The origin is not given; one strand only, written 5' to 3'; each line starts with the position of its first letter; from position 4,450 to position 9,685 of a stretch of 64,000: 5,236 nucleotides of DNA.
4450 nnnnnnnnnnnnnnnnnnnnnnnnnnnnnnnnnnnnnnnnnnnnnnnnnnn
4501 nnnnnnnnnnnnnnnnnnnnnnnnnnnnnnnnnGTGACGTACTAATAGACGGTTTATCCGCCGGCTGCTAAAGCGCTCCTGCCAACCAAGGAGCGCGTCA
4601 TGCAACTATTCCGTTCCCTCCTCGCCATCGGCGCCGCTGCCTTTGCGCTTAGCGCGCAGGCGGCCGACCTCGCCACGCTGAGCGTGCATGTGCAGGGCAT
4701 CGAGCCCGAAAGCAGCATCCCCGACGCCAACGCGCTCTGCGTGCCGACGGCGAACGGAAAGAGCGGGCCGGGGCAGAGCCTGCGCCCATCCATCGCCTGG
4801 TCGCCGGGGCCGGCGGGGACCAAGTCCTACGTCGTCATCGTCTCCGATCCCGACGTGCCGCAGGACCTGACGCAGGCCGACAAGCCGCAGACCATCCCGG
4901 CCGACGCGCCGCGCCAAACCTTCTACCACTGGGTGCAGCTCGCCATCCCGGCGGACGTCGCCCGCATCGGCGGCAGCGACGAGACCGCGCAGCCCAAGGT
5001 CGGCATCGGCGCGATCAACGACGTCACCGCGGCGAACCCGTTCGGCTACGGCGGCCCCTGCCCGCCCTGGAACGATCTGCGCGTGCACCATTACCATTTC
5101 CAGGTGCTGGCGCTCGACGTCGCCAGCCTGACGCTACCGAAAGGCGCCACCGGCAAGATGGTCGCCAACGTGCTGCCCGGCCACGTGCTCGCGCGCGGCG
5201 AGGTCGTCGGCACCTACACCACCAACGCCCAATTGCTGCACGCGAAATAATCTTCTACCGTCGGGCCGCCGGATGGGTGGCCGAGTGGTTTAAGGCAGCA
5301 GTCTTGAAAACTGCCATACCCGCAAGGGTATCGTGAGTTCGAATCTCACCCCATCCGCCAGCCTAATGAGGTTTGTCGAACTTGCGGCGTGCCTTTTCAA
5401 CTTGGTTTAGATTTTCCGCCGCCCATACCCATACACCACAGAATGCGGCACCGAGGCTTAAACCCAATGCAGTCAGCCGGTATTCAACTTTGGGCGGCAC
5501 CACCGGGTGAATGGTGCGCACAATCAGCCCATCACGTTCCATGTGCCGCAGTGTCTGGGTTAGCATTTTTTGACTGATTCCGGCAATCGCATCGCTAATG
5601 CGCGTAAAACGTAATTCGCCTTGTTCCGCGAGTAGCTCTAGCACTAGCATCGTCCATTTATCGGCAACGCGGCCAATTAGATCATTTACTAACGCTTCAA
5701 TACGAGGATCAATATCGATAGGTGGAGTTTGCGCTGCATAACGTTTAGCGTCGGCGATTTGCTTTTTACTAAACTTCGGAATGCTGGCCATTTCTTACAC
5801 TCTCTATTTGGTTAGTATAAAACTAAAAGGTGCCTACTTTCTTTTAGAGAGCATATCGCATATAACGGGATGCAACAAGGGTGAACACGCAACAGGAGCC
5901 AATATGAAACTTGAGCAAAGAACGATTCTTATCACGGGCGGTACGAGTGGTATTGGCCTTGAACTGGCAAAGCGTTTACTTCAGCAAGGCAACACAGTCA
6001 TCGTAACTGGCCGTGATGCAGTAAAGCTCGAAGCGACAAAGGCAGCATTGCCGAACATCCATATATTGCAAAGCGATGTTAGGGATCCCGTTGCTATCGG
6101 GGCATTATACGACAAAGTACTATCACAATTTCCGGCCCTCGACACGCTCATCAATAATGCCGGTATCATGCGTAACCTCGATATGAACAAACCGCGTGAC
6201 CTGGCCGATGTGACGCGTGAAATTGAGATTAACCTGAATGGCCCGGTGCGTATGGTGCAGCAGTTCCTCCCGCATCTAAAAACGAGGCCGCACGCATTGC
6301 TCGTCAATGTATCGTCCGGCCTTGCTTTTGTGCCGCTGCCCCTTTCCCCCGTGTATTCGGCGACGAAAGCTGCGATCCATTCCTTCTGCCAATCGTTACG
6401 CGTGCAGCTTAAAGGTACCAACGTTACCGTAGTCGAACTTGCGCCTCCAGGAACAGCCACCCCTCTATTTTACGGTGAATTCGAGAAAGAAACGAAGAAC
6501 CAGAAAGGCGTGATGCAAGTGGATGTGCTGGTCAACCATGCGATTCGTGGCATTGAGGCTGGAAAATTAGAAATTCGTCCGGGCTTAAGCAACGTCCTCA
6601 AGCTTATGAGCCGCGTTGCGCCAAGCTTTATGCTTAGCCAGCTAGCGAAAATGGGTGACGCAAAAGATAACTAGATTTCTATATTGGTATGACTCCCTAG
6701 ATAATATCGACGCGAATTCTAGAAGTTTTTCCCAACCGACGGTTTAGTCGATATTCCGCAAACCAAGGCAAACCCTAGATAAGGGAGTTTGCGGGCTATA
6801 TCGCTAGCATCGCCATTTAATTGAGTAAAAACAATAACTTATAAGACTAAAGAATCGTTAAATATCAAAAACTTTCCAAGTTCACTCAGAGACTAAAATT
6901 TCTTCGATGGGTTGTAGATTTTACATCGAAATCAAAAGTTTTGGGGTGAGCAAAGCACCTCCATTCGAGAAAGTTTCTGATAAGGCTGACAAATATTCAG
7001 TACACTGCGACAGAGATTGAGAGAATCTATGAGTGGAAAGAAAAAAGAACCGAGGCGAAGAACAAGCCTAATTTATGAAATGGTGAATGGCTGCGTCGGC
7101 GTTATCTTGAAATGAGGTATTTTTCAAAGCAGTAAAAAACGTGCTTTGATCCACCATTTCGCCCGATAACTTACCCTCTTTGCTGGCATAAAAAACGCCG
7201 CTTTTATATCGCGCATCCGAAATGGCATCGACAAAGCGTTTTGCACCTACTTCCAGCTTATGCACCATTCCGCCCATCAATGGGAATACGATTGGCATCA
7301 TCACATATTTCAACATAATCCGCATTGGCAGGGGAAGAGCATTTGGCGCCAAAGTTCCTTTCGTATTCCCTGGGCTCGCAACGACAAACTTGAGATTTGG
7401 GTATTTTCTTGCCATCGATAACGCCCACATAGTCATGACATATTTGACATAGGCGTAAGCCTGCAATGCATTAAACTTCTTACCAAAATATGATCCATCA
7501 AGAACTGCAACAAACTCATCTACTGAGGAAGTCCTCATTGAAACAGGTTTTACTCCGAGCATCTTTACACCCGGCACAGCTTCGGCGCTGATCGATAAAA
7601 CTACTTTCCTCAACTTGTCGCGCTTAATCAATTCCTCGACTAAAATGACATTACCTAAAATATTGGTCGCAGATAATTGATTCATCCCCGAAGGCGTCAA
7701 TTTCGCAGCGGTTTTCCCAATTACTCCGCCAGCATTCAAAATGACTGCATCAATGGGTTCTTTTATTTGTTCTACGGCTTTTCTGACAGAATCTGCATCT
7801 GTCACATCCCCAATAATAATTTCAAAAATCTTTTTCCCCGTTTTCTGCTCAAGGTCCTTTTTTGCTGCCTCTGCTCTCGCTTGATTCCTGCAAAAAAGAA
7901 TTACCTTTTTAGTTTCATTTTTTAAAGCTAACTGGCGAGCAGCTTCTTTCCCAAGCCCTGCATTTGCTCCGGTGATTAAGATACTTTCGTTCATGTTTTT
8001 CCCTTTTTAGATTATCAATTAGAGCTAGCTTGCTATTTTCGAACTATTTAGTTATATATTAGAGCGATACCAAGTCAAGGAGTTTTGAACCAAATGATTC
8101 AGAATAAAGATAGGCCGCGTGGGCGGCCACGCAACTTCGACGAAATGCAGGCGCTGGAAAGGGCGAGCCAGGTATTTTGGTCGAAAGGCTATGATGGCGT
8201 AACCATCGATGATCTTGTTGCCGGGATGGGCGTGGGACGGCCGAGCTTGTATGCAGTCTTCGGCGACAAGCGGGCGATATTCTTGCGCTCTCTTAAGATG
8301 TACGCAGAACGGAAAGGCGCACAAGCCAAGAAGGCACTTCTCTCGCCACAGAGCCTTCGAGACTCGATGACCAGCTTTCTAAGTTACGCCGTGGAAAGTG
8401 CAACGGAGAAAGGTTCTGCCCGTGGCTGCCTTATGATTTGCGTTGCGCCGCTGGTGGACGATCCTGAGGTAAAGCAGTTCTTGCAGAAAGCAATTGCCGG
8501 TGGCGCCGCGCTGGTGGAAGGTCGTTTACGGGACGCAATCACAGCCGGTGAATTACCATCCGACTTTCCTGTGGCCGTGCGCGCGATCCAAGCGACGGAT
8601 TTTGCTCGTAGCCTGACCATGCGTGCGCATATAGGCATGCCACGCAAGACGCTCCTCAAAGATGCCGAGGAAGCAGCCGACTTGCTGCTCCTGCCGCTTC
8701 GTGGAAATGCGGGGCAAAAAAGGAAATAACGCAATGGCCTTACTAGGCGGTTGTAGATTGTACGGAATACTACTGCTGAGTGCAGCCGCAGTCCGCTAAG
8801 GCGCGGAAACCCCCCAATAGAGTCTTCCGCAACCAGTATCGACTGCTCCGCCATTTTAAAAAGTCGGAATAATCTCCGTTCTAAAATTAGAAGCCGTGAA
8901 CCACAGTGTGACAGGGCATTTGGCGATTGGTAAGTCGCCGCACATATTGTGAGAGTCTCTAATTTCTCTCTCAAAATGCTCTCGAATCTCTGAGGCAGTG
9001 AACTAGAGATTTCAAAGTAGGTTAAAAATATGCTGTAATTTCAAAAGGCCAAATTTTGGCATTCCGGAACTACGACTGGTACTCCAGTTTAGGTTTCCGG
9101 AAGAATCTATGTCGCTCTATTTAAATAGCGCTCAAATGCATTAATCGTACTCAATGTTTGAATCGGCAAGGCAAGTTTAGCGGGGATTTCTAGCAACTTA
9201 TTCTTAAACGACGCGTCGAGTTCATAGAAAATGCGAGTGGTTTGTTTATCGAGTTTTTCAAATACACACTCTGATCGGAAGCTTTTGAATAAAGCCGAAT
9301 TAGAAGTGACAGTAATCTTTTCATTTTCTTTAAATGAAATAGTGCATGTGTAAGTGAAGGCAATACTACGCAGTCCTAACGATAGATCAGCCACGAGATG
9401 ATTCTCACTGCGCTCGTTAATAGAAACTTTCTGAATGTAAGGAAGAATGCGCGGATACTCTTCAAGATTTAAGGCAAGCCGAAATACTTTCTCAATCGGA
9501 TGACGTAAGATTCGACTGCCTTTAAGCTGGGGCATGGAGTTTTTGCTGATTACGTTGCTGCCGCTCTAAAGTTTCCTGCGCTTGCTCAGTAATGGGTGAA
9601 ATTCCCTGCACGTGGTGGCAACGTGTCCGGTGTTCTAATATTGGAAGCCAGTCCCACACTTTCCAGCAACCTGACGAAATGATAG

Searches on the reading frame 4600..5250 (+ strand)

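Call 40: search_protein_families(library=pfam, proteins=[window:4600-5250:+], max_evalue=0.001)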
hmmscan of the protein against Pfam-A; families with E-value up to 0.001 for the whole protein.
window:4600-5250:+ (216 aa): 1 family
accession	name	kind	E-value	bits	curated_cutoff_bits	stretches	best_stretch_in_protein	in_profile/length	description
PF01161.25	PBP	-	1.9e-30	106.4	24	1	54-206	8-135/135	Phosphatidylethanolamine-binding protein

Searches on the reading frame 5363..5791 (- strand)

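Call 40: search_protein_families(library=pfam, proteins=[window:5363-5791:-], max_evalue=0.001)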
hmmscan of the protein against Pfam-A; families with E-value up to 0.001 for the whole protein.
window:5363-5791:- (142 aa): 2 families
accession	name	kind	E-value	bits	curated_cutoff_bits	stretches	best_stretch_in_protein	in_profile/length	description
PF01638.23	HxlR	-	1.5e-23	82.9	20.8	1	42-130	2-89/91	HxlR-like helix-turn-helix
PF01047.28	MarR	-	2.1e-05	24.7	24.6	1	49-96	7-53/59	MarR family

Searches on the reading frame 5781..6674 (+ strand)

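Call 40: search_protein_families(library=pfam, proteins=[window:5781-6674:+], max_evalue=0.001)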
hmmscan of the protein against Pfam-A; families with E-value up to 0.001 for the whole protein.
window:5781-6674:+ (297 aa): 6 families
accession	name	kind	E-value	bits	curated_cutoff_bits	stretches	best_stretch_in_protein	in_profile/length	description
PF00106.31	adh_short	-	6.9e-48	163.2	26.6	1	48-234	2-191/195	short chain dehydrogenase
PF13561.12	adh_short_C2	-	1.3e-25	90.9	27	1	56-232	6-183/236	Enoyl-(Acyl carrier protein) reductase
PF08659.16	KR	-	4.5e-13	49.9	22.6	1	48-221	2-176/180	KR domain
PF01370.27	Epimerase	-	3.7e-08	33.5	20.9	1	49-220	1-169/240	NAD dependent epimerase/dehydratase family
PF23441.1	SDR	-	0.00034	20.5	27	0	43-69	4-30/258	SDR-like rossmann domain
PF13460.12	NAD_binding_10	-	0.00067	20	27.2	0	53-108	1-56/184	NAD(P)H-binding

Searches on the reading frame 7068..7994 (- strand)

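Call 40: search_protein_families(library=pfam, proteins=[window:7068-7994:-], max_evalue=0.001)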
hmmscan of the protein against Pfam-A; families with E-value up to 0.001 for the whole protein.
window:7068-7994:- (308 aa): 6 families
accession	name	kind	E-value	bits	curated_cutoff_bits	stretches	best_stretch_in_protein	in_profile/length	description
PF00106.31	adh_short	-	2.7e-17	63.3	26.6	1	5-125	3-122/195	short chain dehydrogenase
PF08659.16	KR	-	1.4e-13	51.6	22.6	1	5-142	3-142/180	KR domain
PF01370.27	Epimerase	-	6.3e-12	45.8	20.9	1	5-215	1-176/240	NAD dependent epimerase/dehydratase family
PF02719.21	Polysacc_synt_2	-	1.4e-08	34.8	20.2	1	5-148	1-140/293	Polysaccharide biosynthesis protein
PF13561.12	adh_short_C2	-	1.1e-07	32.1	27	1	9-124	1-117/236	Enoyl-(Acyl carrier protein) reductase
PF13460.12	NAD_binding_10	-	7.8e-06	26.3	27.2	1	9-93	1-73/184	NAD(P)H-binding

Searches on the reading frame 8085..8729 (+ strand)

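Call 40: search_protein_families(library=pfam, proteins=[window:8085-8729:+], max_evalue=0.001)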
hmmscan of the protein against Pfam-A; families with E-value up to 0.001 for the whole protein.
window:8085-8729:+ (214 aa): 3 families
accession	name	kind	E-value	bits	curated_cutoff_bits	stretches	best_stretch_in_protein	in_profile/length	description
PF00440.29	TetR_N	-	9e-11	41.8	24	1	24-67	2-45/47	Bacterial regulatory proteins, tetR family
PF16859.10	TetR_C_11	-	7.5e-05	23.5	32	1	90-182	6-100/113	Tetracyclin repressor-like, C-terminal domain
PF16925.10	TetR_C_13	-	0.00016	22.5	27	1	97-182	7-94/109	Tetracyclin repressor-like, C-terminal domain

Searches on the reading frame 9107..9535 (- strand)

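Call 40: search_protein_families(library=pfam, proteins=[window:9107-9535:-], max_evalue=0.001)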
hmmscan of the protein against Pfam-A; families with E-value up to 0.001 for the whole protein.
window:9107-9535:- (142 aa): 1 family
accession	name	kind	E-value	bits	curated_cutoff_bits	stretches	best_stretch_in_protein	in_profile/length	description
PF03364.25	Polyketide_cyc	-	4.8e-13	49.9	23.4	1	12-128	3-119/126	Polyketide cyclase / dehydrase and lipid transport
